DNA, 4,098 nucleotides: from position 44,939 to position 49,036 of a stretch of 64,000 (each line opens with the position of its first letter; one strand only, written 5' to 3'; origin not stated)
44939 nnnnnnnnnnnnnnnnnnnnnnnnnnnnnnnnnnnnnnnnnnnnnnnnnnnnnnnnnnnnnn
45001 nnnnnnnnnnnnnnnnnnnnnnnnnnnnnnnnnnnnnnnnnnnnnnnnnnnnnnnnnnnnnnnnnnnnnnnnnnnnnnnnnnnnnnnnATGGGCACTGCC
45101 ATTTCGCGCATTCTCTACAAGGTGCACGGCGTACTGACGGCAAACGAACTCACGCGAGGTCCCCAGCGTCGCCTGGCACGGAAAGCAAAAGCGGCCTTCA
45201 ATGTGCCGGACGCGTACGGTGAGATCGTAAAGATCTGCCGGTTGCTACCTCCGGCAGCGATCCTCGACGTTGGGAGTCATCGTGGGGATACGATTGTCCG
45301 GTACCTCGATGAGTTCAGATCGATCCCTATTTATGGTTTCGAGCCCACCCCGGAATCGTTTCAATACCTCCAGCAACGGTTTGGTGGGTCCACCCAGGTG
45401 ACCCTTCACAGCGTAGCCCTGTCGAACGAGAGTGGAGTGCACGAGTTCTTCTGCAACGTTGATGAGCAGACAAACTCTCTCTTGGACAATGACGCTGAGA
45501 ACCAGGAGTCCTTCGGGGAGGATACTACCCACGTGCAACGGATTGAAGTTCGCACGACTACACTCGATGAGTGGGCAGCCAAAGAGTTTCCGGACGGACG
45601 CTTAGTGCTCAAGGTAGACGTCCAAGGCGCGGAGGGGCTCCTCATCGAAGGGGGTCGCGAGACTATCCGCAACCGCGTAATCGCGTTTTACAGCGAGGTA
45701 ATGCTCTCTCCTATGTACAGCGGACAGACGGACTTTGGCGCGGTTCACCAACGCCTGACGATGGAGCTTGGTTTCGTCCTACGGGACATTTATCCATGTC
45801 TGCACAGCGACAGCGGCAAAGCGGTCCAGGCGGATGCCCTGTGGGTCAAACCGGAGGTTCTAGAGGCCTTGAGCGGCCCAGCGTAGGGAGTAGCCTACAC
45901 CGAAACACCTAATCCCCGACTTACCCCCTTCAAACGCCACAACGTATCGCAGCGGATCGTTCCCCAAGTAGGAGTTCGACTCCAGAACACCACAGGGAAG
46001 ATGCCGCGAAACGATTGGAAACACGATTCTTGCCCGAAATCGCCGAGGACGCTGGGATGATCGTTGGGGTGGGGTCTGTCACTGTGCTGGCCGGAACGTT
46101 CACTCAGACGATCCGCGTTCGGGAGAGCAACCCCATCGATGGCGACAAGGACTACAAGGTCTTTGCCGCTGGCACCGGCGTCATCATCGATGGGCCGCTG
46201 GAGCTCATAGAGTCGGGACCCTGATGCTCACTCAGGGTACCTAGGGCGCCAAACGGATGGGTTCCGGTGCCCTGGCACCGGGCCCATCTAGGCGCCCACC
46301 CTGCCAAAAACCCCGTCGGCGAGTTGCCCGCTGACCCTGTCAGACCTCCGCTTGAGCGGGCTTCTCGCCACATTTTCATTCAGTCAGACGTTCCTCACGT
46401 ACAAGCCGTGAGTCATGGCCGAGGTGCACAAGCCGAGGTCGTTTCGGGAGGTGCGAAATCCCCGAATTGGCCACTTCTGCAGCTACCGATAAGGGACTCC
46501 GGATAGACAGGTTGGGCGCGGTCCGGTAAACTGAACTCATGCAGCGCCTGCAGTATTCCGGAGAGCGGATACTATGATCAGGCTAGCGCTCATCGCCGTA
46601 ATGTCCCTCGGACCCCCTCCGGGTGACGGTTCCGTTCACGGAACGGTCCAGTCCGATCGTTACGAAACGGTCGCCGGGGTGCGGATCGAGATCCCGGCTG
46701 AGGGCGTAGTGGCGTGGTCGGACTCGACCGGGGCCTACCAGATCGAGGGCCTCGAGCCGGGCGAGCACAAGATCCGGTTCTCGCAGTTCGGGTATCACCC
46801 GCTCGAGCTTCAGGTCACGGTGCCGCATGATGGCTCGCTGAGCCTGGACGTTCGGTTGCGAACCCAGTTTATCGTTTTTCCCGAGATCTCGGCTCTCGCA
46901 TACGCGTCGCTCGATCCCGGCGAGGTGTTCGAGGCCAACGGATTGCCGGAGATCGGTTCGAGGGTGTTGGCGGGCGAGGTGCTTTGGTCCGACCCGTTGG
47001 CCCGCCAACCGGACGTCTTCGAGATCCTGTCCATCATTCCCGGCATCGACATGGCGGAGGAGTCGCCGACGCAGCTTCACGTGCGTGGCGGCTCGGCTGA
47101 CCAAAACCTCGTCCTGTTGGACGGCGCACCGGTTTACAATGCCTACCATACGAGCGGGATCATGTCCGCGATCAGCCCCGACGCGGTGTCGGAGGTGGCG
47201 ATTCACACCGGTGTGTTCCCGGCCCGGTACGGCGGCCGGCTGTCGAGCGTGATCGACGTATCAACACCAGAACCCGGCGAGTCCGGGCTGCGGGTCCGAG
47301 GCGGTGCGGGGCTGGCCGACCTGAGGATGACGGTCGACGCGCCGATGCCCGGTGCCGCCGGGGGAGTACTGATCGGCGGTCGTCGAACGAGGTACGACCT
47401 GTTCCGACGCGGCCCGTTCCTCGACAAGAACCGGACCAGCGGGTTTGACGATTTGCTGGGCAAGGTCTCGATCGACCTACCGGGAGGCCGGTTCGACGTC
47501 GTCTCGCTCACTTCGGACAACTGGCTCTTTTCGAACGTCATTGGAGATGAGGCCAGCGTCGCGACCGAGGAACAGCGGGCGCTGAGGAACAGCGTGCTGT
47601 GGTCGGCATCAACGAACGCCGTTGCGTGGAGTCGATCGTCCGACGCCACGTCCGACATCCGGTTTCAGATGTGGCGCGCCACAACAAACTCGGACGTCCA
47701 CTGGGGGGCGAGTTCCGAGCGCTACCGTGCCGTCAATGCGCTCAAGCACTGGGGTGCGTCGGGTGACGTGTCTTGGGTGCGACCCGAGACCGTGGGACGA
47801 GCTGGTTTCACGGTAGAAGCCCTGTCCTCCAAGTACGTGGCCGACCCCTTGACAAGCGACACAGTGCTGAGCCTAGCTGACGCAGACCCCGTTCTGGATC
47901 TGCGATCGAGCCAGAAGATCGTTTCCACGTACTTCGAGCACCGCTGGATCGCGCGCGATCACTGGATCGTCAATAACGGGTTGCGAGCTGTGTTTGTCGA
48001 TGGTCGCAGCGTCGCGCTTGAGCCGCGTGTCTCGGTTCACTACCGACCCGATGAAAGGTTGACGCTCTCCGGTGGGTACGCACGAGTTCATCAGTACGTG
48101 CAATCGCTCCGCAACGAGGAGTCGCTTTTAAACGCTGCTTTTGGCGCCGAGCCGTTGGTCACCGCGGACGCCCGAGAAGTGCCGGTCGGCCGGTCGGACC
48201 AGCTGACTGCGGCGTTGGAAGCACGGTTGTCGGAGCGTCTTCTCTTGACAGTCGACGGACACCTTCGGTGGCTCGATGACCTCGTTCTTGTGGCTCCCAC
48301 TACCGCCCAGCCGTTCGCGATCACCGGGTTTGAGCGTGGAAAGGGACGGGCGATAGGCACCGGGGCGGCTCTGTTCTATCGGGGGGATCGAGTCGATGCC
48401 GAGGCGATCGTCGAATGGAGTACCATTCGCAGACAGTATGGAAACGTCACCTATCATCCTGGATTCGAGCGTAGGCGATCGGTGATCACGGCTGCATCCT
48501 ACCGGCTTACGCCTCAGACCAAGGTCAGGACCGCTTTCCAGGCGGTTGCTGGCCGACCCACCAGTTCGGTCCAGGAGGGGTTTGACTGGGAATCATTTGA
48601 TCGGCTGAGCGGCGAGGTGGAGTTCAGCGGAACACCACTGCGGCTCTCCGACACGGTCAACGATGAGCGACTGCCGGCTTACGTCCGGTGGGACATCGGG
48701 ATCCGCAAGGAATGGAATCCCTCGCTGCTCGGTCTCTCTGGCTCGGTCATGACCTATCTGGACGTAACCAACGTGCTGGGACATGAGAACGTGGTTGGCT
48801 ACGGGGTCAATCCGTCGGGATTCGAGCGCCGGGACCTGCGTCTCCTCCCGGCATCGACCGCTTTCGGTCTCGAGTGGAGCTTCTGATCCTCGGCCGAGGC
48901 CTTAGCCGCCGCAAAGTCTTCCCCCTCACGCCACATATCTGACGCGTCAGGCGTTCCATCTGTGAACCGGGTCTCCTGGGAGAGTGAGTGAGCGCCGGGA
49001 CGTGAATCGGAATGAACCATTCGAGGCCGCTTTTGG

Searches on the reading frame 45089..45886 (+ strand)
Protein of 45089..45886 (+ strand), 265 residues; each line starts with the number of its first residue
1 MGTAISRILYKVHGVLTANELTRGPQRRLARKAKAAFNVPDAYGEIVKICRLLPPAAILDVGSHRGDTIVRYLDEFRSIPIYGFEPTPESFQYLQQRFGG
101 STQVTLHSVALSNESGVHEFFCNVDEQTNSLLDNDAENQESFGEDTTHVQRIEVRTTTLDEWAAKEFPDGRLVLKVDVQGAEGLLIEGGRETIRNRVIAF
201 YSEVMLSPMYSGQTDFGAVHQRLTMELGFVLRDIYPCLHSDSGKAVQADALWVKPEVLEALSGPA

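Call 7: search_protein_families(library=pfam, proteins=[window:45089-45886:+], max_evalue=0.001)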
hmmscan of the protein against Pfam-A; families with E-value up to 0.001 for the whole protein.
window:45089-45886:+ (265 aa): 1 family
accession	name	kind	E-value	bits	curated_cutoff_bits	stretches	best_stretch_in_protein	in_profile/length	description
PF05050.19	Methyltransf_21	-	1.8e-17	64.5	22.7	1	60-230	1-172/173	Methyltransferase FkbM domain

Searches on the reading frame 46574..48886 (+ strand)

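Call 7: search_protein_families(library=pfam, proteins=[window:46574-48886:+], max_evalue=0.001)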
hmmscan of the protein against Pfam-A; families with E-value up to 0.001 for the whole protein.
window:46574-48886:+ (770 aa): 4 families
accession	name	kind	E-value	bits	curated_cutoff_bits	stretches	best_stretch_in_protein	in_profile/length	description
PF13620.12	CarboxypepD_reg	-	4e-11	43.6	32.3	1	20-96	1-82/82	Carboxypeptidase regulatory-like domain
PF13715.12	CarbopepD_reg_2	-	7.2e-10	39.2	32.2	1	21-98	1-79/88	CarboxypepD_reg-like domain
PF07715.20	Plug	-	1.7e-09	38.6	23.9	1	147-222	24-102/107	TonB-dependent Receptor Plug Domain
PF00593.30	TonB_dep_Rec_b-barrel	-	2e-06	28.4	27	1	289-733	19-435/436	TonB dependent receptor-like, beta-barrel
